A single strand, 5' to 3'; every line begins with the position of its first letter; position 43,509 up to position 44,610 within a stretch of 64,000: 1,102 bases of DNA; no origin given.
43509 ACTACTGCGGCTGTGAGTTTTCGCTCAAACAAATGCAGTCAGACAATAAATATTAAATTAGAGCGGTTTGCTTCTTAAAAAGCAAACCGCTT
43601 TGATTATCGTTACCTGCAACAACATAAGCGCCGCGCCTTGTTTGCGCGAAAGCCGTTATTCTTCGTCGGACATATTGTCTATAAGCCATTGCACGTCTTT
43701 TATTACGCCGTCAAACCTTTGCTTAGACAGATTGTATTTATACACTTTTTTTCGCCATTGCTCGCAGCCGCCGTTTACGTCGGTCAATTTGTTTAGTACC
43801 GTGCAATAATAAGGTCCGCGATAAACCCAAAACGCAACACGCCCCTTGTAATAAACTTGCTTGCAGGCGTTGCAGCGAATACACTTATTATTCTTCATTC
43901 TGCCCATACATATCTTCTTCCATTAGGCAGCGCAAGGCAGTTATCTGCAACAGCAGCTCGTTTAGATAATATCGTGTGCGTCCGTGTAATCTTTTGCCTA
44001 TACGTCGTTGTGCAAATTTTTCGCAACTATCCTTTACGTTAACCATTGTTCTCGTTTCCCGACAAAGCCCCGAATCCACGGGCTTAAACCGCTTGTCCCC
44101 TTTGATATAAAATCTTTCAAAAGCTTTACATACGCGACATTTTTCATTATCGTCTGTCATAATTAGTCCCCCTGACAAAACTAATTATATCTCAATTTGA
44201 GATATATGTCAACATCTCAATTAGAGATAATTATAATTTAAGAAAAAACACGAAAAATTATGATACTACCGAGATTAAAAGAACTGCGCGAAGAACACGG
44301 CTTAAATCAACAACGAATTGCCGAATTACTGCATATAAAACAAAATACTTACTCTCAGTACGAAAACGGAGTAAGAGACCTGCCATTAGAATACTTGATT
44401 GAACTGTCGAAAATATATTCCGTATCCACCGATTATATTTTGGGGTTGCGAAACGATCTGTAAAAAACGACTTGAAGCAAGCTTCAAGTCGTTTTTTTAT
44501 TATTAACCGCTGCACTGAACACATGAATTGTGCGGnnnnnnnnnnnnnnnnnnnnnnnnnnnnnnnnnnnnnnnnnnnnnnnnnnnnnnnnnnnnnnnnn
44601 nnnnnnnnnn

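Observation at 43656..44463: Pair of overlapping paralogous Cys4 mini-proteins, divergent from a 67-aa XRE regulator, with two palindromic operators between them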

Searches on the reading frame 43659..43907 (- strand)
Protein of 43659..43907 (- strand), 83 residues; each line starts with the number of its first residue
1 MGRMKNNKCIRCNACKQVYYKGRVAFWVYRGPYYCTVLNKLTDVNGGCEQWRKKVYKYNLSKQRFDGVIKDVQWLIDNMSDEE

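Call 3: search_protein_families(library=pfam, proteins=[window:43659-43907:-], max_evalue=1)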
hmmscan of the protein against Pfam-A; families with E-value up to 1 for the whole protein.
seq(83 aa): 3 families
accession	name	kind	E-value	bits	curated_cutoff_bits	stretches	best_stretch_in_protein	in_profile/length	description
PF12797.12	Fer4_2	-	0.087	13.3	24.5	1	6-17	7-18/22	4Fe-4S binding domain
PF01927.22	Mut7-C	-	0.15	12.6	23.3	1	5-23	119-137/146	Mut7-C RNAse domain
PF01753.24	zf-MYND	-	0.19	12.2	22.7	1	5-20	7-22/39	MYND finger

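Call 4: search_protein_families(library=phrogs, proteins=[window:43659-43907:-], max_evalue=1)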
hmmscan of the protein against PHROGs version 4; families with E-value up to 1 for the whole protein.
seq(83 aa): 1 family
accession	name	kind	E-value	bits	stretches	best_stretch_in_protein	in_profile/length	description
phrog_25101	-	unknown function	0.44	11.8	1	24-73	70-120/181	-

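Call 5: search_protein_families(library=ncbifam, proteins=[window:43659-43907:-], max_evalue=1)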
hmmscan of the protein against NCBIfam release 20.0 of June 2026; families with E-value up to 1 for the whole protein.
seq(83 aa): 1 family
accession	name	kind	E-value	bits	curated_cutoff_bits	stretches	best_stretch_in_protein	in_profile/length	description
NF004540.0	PRK05888.2-1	equivalog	0.24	11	215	0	57-79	108-130/139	NADH-quinone oxidoreductase subunit NuoI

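Call 9: find_homologous_proteins(query=window:43659-43907:-, max_evalue=0.01)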
Query seq(83 aa) (83 aa): 1 proteins with E <= 0.01 among 1 candidates.
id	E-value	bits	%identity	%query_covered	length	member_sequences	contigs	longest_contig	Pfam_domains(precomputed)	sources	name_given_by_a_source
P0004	9.1e-52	191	99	100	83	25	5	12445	-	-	-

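Call 20: find_encoding_contigs(protein=P0004, flank=8000)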
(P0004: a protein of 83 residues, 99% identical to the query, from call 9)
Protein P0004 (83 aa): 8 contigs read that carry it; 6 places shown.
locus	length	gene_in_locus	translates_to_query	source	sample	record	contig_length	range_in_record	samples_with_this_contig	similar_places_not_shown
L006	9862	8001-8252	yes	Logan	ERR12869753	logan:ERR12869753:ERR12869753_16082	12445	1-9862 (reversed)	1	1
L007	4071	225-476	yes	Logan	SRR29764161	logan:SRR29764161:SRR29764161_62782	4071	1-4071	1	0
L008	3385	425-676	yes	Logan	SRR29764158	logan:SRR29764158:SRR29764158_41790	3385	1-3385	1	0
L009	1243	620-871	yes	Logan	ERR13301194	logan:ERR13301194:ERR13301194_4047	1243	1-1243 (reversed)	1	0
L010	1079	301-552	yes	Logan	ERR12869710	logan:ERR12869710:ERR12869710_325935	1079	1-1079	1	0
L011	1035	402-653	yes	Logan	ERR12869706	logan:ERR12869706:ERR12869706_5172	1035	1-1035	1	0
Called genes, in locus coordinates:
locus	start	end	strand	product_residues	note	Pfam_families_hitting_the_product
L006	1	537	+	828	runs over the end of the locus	PF00521:DNA_topoisoIV, PF03989:DNA_gyraseA_C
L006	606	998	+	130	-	PF05635:23S_rRNA_IVP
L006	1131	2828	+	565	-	PF03485:Arg_tRNA_synt_N, PF00750:tRNA-synt_1d, PF05746:DALR_1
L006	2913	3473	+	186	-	PF02674:Colicin_V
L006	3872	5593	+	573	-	PF00664:ABC_membrane, PF00005:ABC_tran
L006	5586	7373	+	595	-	PF00664:ABC_membrane, PF00005:ABC_tran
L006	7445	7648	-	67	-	PF12844:HTH_19, PF13560:HTH_31, PF01381:HTH_3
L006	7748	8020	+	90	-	-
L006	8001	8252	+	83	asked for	-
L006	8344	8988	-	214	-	PF02677:QueH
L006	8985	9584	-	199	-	PF04055:Radical_SAM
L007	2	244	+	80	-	?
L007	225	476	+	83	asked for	-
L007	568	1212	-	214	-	PF02677:QueH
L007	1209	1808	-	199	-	PF04055:Radical_SAM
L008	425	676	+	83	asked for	-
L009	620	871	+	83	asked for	-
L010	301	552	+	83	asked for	-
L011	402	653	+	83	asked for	-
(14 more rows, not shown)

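Call 79: search_protein_families(library=padloc, proteins=[window:43659-43907:-], max_evalue=1)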
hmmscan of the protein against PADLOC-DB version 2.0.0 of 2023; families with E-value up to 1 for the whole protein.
seq(83 aa): 0 families

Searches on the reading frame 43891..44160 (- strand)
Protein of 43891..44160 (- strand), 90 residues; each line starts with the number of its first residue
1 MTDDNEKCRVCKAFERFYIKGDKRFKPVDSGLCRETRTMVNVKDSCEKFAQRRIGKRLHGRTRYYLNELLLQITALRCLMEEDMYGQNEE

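Call 3: search_protein_families(library=pfam, proteins=[window:43891-44160:-], max_evalue=1)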
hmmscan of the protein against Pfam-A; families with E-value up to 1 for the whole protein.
seq(90 aa): 0 families

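Call 4: search_protein_families(library=phrogs, proteins=[window:43891-44160:-], max_evalue=1)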
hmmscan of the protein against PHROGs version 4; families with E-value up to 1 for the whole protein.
seq(90 aa): 2 families
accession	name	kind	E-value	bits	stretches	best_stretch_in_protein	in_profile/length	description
phrog_23844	-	unknown function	0.02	15.8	1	31-63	22-54/57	-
phrog_17194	-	unknown function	0.06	14.7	1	2-80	13-91/123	-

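Call 5: search_protein_families(library=ncbifam, proteins=[window:43891-44160:-], max_evalue=1)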
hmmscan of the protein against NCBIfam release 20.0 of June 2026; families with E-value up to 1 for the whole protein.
seq(90 aa): 1 family
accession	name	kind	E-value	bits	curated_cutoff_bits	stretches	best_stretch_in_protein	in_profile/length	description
NF033716.1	glycyl_HPDL_Sma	equivalog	0.052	13.9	50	1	28-51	10-36/79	4-hydroxyphenylacetate decarboxylase small subunit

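Call 7: find_homologous_proteins(query=window:43891-44160:-, max_evalue=0.01)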
Query seq(90 aa) (90 aa): 3 proteins with E <= 0.01 among 3 candidates.
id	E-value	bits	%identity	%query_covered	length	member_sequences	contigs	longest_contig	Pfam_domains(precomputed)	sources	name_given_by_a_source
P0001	2.7e-54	198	99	100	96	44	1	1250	-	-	-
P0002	2.4e-45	170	83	100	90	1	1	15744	-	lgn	-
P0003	8.5e-21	91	77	67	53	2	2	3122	-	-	-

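Call 19: find_encoding_contigs(protein=P0002, flank=8000)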
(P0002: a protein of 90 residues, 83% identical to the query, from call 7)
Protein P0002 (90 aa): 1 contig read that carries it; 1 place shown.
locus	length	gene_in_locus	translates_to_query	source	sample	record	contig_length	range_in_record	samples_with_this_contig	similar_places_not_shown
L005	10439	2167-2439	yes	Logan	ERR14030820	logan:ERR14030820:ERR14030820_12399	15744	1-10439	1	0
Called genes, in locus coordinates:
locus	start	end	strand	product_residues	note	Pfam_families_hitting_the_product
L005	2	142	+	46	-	?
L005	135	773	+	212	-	PF00132:Hexapep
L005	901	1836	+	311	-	PF20586:DUF6788 (weak), PF02661:Fic (weak)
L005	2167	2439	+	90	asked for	-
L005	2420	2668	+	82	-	-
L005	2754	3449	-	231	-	PF02677:QueH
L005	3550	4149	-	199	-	PF04055:Radical_SAM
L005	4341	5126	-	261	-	PF01026:TatD_DNase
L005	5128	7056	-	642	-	PF00133:tRNA-synt_1, PF01406:tRNA-synt_1e, PF09334:tRNA-synt_1g, PF00133:tRNA-synt_1, PF19303:Anticodon_3, PF08264:Anticodon_1 (weak), PF01588:tRNA_bind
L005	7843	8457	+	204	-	-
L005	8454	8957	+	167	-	PF07670:Gate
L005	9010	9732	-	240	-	PF01975:SurE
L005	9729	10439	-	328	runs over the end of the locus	PF01368:DHH, PF02272:DHHA1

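Call 42: search_dna_similar(query=window:43891-44160:-, collection=phages, mode=protein, max_evalue=1)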
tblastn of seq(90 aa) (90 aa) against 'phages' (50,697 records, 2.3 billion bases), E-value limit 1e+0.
No match.

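Call 79: search_protein_families(library=padloc, proteins=[window:43891-44160:-], max_evalue=1)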
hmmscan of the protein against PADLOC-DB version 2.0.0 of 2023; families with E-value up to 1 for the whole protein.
seq(90 aa): 0 families

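Call 95: find_related_loci(query=window:43891-44160:-, collection=viral_contigs, flank=6000)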
Query seq(90 aa) (90 aa) in viral_contigs; peptide patterns used: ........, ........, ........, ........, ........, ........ (x = any residue, [..] = any of these).
2 stretches matched a pattern, but none encodes a relative of the query by tblastn (E <= 1e-3).

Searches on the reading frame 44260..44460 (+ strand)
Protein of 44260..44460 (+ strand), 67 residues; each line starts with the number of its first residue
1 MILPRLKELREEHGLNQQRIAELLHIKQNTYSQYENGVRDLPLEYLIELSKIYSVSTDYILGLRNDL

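Call 3: search_protein_families(library=pfam, proteins=[window:44260-44460:+], max_evalue=1)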
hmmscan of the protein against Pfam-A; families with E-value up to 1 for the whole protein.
seq(67 aa): 14 families
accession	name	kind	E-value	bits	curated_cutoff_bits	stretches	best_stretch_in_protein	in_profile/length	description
PF01381.28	HTH_3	-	4e-16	59.2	23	1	6-60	1-55/55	Helix-turn-helix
PF12844.13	HTH_19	-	5e-12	46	30.2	1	5-61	3-59/64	Helix-turn-helix domain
PF13560.12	HTH_31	-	5.7e-10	39.8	27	1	5-56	5-57/64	Helix-turn-helix domain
PF13413.12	HTH_25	-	0.0042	17.3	24.6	1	5-36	1-32/62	Helix-turn-helix domain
PF13443.12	HTH_26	-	0.0053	17.4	22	1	5-56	1-53/63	Cro/C1-type HTH DNA-binding domain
PF15731.11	MqsA_antitoxin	-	0.0087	16.6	30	1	7-51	75-118/131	Antitoxin component of bacterial toxin-antitoxin system, MqsA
PF13384.12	HTH_23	-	0.015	15.5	24.6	1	9-33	13-36/50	Homeodomain-like domain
PF22495.2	HTH_92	-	0.016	14.9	27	1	7-44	1-37/45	RsaL-like HTH domain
PF15943.11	YdaS_toxin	-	0.019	15.2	30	1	17-53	11-47/65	Bacterial toxin YdaS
PF08281.18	Sigma70_r4_2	-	0.02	15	25.7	1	9-32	21-44/54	Sigma-70, region 4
PF13744.12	HTH_37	-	0.029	14.6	27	1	6-37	23-54/80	Helix-turn-helix domain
PF20432.4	Xre-like-HTH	-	0.045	14.5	25.8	1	9-32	18-41/63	Antitoxin Xre-like helix-turn-helix domain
PF04545.22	Sigma70_r4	-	0.07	13.1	24.1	1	9-34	15-40/50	Sigma-70, region 4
PF13412.12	HTH_24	-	0.11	12.5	21.9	1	6-33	9-36/48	Winged helix-turn-helix DNA-binding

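Call 4: search_protein_families(library=phrogs, proteins=[window:44260-44460:+], max_evalue=1)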
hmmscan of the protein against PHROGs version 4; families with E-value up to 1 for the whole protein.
seq(67 aa): 38 families (the best 25 are shown)
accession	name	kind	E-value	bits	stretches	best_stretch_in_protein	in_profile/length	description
phrog_8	-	transcription regulation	1.1e-20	75.4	1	5-66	80-141/346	transcriptional regulator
phrog_3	-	transcription regulation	1.3e-11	45.9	1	3-63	90-148/430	transcriptional repressor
phrog_4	-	transcription regulation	1.8e-11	44.6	1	4-62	139-193/400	transcriptional repressor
phrog_2967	-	transcription regulation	9e-10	39.5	1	4-65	13-74/225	transcriptional regulator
phrog_2328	-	transcription regulation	4.4e-08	34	1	5-57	19-71/128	transcriptional repressor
phrog_2439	-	transcription regulation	1.6e-07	31.5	1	5-62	11-68/367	transcriptional regulator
phrog_7396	-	unknown function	1.7e-07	32.1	1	5-66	19-83/227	-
phrog_7241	-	transcription regulation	7.3e-07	30.3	1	7-58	67-118/122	transcriptional regulator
phrog_1373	-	transcription regulation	7.5e-07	30.3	1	6-50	68-112/166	transcriptional regulator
phrog_2104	-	unknown function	1.5e-06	29.4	1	4-39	42-77/103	-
phrog_5823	-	transcription regulation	3.6e-06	27.4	1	4-62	9-68/404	transcriptional regulator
phrog_147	-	transcription regulation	6.7e-06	27.4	1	4-50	7-54/100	transcriptional regulator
phrog_4836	-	transcription regulation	2.1e-05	25.2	1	4-39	78-113/194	CII-like regulator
phrog_6831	-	transcription regulation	3.7e-05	24.6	1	8-54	13-59/68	transcriptional regulator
phrog_6378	-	unknown function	0.00014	22.9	1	2-60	9-67/131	-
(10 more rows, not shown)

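Call 5: search_protein_families(library=ncbifam, proteins=[window:44260-44460:+], max_evalue=1)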
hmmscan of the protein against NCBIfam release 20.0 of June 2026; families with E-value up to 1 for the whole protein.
seq(67 aa): 22 families
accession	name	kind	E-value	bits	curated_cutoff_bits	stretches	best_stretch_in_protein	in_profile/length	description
NF041951.1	phage_RstR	subfamily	1.6e-12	47.6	80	1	4-63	5-64/108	RstR family transcriptional repressor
NF052239.1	antitox_spr1629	equivalog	1.9e-06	27.2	335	1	5-60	6-61/377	spr1629 family repressor/antitoxin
TIGR03830.1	CxxCG_CxxCG_HTH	subfamily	2.4e-06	27.4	61.8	1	4-39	68-103/127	type II TA system antitoxin MqsA family protein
NF041575.1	antitoxPezA_Strep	equivalog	9.8e-06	25.6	290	1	1-62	1-62/158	type II toxin-antitoxin system antitoxin PezA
NF038139.1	Reg_Aceta_RamB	equivalog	1.5e-05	23.8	700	1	4-59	5-60/465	acetate metabolism transcriptional regulator RamB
NF003162.0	PRK04140.1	equivalog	2.1e-05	23.7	263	1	5-54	130-179/317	transcriptional regulator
TIGR03070.1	couple_hipB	subfamily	2.3e-05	24.3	71.65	1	6-49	7-50/58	type II toxin-antitoxin system Y4mF family antitoxin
NF058600.1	TransRegSco1979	equivalog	0.00014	21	350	1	5-57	12-64/280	Sco1979 family transcriptional regulator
NF047948.1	male_kill_WMK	equivalog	0.00015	21.3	300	1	5-60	166-221/300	WO male-killing family protein Wmk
NF007271.0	PRK09726.1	equivalog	0.00021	21.2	79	1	5-46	16-57/88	type II toxin-antitoxin system antitoxin HipB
NF040522.1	VC1465_fam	subfamily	0.0015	18.6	70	1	7-43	2-38/111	VC1465 family Xer recombination activation factor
NF007408.0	PRK09943.1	equivalog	0.0021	17.6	211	1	5-57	11-63/185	HTH-type transcriptional regulator PuuR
NF008109.0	PRK10856.1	equivalog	0.0037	17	208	1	5-36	18-49/334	cytoskeleton protein RodZ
NF049845.1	Xre_ParS_antitoxin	subfamily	0.0058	16.7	90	1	6-52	7-56/112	type II RES/Xre toxin-antitoxin system antitoxin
NF007257.0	PRK09706.1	subfamily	0.0062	16.3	101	1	4-61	8-65/135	transcriptional repressor DicA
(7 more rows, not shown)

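Call 71: search_solved_structures(query=window:44260-44460:+, max_evalue=0.001)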
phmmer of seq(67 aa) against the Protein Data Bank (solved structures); distinct sequences matched with E-value up to 0.001: 8.
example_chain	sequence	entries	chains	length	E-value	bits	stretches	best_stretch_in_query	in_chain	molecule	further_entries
7t8i_A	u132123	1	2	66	2.7e-11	46.8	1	4-62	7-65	Phage element (ICEBs1)transcriptional regulator (Xre family)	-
3op9_A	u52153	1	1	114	1.4e-06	31.9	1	5-63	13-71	Pli0006 protein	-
8tac_A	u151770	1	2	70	6e-05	26.8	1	5-49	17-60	DBP48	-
2p5t_A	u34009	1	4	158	0.00015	25.5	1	2-61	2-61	Putative transcriptional regulator PezA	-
2eby_A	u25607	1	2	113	0.00016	25.4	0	11-64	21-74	Putative HTH-type transcriptional regulator ybaQ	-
1per_L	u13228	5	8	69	0.00027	24.7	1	3-64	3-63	PROTEIN (434 REPRESSOR) | 434 REPRESSOR | REPRESSOR PROTEIN CI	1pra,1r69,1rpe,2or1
1r63_A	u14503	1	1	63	0.00043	24.1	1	3-61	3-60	REPRESSOR PROTEIN FROM BACTERIOPHAGE 434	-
1sq8_A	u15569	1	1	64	0.00077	23.3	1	5-61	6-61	dh434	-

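Call 79: search_protein_families(library=padloc, proteins=[window:44260-44460:+], max_evalue=1)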
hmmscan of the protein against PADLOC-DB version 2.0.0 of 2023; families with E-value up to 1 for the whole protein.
seq(67 aa): 17 families
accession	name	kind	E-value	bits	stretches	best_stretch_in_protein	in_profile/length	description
PDLC02926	HTH_VI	-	2.9e-09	35.1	1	2-61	2-61/92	-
PDLC03947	RmrA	-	3.7e-07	27.3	1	4-60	14-70/383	-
PDLC03954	RmrA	-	7.7e-06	23.1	1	5-61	14-70/380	-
PDLC03951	RmrA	-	7.8e-06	23.1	1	5-61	12-68/400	-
PDLC03945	RmrA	-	8.6e-06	23.1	1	5-60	6-61/394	-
PDLC04142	capH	-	2.8e-05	23.1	1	5-62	10-67/103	capH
PDLC03950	RmrA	-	3e-05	21.2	1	4-60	5-61/369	-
PDLC03665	Control_protein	-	0.00023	19.4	1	5-58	12-66/77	control protein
PDLC03952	RmrA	-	0.00024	18.1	1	3-54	24-75/395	-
PDLC03944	RmrA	-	0.00026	18.2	1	5-61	10-66/384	-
PDLC03948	RmrA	-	0.00043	17.3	1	5-61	12-68/397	-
PDLC04775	PDC-M69A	-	0.0017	16.8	1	8-64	14-70/113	-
PDLC03949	RmrA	-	0.0023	14.9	1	5-60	6-61/363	-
PDLC03953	RmrA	-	0.0045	14.3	1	5-51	9-55/373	-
PDLC03956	RmrA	-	0.006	13.7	1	5-62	12-70/399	-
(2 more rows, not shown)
